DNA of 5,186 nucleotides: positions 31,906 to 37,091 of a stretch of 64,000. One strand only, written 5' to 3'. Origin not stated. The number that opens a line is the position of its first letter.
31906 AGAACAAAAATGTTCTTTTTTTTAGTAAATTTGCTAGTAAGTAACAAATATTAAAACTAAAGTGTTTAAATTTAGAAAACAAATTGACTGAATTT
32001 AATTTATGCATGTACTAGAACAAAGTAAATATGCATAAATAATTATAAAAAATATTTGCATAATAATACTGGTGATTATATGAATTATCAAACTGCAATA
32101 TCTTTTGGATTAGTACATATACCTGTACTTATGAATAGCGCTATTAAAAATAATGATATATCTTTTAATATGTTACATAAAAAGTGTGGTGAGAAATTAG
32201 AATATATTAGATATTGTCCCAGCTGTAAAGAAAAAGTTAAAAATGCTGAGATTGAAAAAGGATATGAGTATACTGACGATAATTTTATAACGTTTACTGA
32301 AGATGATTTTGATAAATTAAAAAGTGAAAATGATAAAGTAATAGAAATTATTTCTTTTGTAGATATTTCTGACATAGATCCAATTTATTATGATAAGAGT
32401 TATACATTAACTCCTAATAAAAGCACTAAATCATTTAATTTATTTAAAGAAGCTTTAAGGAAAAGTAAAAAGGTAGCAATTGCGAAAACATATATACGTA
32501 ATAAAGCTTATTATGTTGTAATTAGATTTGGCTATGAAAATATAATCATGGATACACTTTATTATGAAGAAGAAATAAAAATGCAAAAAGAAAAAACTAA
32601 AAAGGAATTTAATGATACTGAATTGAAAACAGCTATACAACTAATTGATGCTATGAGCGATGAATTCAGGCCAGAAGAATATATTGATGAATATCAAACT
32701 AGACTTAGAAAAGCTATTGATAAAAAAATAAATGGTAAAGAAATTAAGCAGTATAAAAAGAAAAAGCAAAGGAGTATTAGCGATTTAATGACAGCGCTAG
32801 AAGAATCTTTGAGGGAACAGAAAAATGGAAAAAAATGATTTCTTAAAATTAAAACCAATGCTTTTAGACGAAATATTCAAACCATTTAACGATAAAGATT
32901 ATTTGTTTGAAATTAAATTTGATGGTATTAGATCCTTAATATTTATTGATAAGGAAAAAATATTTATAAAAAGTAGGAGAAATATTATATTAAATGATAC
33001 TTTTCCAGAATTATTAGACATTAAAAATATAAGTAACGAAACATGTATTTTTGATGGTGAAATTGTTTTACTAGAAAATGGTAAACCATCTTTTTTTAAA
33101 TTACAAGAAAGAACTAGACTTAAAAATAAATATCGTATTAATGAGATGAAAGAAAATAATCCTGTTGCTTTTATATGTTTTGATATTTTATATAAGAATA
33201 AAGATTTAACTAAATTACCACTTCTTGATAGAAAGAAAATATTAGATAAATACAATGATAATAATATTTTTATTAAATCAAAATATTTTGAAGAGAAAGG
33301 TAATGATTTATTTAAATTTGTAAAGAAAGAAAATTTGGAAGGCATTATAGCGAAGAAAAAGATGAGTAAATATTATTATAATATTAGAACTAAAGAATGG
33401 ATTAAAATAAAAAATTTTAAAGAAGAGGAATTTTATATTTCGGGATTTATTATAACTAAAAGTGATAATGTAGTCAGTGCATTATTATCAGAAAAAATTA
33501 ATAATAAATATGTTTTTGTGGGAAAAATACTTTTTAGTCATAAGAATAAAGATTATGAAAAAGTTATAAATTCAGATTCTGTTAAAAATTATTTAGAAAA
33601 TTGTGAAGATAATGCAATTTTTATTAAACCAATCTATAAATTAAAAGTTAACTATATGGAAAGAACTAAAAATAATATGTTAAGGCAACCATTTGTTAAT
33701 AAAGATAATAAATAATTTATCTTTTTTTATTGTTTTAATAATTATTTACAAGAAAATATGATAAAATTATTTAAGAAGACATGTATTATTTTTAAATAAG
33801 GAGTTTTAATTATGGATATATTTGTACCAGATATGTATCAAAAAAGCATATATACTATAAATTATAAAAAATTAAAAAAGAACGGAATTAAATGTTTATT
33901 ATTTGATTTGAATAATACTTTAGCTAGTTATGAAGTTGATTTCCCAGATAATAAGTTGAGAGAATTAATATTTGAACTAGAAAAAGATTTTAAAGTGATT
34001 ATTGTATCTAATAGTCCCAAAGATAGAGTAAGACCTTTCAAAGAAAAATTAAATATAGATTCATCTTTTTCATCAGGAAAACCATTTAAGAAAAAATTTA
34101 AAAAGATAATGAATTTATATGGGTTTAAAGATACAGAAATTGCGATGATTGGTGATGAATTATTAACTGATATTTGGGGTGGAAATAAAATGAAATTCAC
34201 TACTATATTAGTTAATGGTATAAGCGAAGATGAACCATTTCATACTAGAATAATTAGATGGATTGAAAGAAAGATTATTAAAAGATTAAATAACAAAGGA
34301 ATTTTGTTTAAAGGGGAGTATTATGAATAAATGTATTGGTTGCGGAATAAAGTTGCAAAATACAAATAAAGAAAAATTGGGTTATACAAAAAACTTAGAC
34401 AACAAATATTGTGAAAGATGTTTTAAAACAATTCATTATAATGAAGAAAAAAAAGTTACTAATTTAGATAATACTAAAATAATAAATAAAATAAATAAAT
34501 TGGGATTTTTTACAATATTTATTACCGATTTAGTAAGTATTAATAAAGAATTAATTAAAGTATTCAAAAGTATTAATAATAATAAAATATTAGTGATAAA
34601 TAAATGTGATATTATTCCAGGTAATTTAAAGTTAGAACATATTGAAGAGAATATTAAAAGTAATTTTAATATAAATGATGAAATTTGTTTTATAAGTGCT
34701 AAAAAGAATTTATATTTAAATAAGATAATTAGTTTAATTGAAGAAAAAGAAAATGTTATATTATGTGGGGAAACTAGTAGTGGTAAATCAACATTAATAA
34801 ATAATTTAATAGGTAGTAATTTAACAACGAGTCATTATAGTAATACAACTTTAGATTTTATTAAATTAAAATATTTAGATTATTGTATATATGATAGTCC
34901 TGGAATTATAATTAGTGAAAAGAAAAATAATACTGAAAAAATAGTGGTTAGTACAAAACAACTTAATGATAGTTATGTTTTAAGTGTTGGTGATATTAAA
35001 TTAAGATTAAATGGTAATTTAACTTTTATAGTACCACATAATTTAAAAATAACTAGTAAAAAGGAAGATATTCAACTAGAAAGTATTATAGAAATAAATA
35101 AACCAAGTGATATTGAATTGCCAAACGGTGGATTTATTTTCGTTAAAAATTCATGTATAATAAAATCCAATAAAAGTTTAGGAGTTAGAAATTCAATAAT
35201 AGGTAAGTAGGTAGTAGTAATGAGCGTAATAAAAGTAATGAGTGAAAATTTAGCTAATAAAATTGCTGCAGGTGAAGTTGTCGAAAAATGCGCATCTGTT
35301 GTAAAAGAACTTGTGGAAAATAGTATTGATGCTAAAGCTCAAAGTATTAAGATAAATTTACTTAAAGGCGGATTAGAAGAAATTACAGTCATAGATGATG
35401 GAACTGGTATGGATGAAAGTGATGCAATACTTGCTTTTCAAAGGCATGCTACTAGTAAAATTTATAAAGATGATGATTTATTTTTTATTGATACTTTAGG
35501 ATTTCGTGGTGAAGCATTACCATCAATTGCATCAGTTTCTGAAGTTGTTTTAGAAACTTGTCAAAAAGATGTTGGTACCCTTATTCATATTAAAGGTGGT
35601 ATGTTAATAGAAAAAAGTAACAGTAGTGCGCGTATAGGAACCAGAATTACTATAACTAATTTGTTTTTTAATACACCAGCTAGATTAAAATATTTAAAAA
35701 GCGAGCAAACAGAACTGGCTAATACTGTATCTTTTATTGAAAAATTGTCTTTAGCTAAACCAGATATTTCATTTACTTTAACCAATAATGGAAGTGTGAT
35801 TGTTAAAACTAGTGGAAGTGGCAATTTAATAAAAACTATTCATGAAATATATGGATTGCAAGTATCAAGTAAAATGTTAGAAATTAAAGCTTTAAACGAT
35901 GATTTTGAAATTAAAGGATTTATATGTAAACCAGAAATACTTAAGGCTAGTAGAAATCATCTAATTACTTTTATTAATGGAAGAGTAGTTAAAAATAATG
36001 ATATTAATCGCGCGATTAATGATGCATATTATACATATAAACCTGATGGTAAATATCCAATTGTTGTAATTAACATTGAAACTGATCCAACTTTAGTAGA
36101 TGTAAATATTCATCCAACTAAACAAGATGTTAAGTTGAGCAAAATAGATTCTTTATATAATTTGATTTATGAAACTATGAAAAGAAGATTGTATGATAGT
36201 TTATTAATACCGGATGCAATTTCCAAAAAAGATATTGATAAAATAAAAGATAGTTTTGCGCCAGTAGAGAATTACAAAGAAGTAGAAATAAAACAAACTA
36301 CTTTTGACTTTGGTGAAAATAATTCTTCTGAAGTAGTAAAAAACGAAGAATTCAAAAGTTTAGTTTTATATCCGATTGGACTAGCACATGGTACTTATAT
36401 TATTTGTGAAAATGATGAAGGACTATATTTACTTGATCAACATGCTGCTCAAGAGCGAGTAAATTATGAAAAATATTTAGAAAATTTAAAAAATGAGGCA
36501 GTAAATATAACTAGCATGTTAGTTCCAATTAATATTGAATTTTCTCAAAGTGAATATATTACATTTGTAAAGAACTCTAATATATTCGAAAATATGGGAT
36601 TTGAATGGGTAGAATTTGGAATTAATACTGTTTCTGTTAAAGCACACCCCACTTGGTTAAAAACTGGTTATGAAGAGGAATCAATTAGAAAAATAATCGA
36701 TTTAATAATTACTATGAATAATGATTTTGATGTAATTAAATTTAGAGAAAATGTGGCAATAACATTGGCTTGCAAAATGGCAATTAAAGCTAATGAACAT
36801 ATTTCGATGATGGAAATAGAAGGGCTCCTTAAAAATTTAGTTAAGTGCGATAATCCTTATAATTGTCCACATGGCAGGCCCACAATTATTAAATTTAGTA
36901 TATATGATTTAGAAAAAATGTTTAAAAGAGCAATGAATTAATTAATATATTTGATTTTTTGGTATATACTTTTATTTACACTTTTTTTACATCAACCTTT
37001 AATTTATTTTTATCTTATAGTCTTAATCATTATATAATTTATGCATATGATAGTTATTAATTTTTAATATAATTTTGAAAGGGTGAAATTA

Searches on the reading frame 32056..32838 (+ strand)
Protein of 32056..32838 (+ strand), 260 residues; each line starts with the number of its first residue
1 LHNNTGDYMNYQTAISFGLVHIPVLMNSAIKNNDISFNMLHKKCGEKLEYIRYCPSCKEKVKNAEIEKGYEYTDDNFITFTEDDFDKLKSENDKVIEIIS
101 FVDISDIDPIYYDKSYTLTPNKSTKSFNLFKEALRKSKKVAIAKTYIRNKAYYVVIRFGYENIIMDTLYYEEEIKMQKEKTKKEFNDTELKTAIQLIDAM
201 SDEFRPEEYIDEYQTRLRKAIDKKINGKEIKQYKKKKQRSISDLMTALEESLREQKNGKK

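Call 64: search_protein_families(library=pfam, proteins=[window:32056-32838:+], max_evalue=0.00001)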
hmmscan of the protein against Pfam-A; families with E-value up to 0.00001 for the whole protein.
window:32056-32838:+ (260 aa): 1 family
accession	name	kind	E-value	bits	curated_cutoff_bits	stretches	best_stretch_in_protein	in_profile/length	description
PF02735.22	Ku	-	9.1e-45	153.3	25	1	16-191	1-189/190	Ku70/Ku80 beta-barrel domain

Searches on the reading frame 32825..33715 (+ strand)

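Call 64: search_protein_families(library=pfam, proteins=[window:32825-33715:+], max_evalue=0.00001)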
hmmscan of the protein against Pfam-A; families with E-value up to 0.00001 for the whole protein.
window:32825-33715:+ (296 aa): 1 family
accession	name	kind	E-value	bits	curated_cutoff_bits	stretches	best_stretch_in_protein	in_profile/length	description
PF01068.26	DNA_ligase_A_M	-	2.8e-30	106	26.2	1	15-196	11-204/204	ATP dependent DNA ligase domain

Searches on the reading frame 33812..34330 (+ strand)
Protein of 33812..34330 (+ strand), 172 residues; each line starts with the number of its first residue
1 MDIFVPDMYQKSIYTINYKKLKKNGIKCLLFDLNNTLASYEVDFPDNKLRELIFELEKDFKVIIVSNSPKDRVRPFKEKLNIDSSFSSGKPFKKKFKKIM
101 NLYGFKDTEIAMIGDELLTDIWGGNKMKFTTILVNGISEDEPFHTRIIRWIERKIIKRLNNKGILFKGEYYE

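Call 64: search_protein_families(library=pfam, proteins=[window:33812-34330:+], max_evalue=0.00001)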
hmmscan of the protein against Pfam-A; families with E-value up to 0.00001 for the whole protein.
window:33812-34330:+ (172 aa): 4 families
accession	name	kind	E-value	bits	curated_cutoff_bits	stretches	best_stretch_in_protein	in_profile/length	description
PF13242.12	Hydrolase_like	-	3.1e-09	37.1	22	1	89-137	3-52/75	HAD-hyrolase-like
PF00702.32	Hydrolase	-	6.4e-09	36.9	26.4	1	32-125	86-188/191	haloacid dehalogenase-like hydrolase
PF13419.12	HAD_2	-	6.6e-08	33.3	23.8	1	16-134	52-178/178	Haloacid dehalogenase-like hydrolase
PF09419.16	PGP_phosphatase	-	9.2e-08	32.3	20.4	1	4-137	17-167/168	Mitochondrial PGP phosphatase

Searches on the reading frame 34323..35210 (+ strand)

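Call 64: search_protein_families(library=pfam, proteins=[window:34323-35210:+], max_evalue=0.00001)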
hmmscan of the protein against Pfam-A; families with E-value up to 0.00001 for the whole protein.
window:34323-35210:+ (295 aa): 5 families
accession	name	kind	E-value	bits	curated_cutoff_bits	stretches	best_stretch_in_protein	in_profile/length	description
PF01926.29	MMR_HSR1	-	4.6e-12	46.5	21.9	1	145-224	2-84/113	50S ribosome-binding GTPase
PF03193.22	RsgA_GTPase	-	5.4e-11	43.1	30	1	69-195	38-168/174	RsgA GTPase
PF00350.29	Dynamin_N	-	1.2e-07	32.4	27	1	145-198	1-41/168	Dynamin family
PF02421.24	FeoB_N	-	7.7e-07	29.2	27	1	144-224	2-87/156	Ferrous iron transport protein B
PF00009.33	GTP_EFTU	-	9.3e-06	25.8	26.5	0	75-140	111-183/188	Elongation factor Tu GTP binding domain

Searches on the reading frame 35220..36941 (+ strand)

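Call 64: search_protein_families(library=pfam, proteins=[window:35220-36941:+], max_evalue=0.00001)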
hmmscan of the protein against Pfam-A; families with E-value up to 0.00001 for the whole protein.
window:35220-36941:+ (573 aa): 4 families
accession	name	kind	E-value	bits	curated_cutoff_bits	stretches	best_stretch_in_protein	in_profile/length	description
PF08676.16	MutL_C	-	5.7e-37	127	25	1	386-527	1-141/142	MutL C terminal dimerisation domain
PF01119.25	DNA_mis_repair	-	3.5e-35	120.6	26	1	207-324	1-118/119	DNA mismatch repair protein, C-terminal domain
PF13589.12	HATPase_c_3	-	5.6e-13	49.5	25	1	25-123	4-102/137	Histidine kinase-, DNA gyrase B-, and HSP90-like ATPase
PF02518.31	HATPase_c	-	1.7e-06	28.9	26.4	1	24-78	6-63/111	Histidine kinase-, DNA gyrase B-, and HSP90-like ATPase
